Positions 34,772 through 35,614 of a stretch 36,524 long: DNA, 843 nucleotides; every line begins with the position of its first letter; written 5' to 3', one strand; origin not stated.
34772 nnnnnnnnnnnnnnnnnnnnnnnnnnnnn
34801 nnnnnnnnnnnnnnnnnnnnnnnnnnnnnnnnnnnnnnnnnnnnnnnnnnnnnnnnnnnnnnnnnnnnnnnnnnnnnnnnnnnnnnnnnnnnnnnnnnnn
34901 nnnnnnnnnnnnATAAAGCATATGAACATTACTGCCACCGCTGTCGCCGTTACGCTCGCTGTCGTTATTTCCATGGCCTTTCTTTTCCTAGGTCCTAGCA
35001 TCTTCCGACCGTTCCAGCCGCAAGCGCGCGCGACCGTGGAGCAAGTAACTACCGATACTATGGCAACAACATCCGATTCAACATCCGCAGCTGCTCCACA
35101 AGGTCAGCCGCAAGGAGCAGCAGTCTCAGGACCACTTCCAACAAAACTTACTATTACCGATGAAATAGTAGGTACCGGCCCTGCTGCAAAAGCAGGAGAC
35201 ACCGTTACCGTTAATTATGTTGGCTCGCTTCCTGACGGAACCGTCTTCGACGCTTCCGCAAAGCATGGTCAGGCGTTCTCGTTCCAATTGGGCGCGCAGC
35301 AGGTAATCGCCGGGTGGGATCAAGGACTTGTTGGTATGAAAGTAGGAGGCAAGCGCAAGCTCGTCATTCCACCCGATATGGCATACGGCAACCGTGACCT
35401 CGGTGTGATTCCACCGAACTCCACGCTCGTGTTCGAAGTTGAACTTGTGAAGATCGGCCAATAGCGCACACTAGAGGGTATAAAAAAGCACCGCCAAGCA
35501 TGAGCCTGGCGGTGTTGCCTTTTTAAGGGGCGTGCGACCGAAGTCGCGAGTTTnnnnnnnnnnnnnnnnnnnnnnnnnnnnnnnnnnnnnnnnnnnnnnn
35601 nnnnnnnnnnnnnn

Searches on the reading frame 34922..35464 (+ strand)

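Call 78: search_protein_families(library=pfam, proteins=[window:34922-35464:+], max_evalue=0.01)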
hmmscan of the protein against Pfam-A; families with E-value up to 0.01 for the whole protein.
window:34922-35464:+ (180 aa): 1 family
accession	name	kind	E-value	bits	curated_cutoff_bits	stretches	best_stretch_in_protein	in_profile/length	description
PF00254.34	FKBP_C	-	8.9e-36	122.5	21.1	1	88-176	3-94/94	FKBP-type peptidyl-prolyl cis-trans isomerase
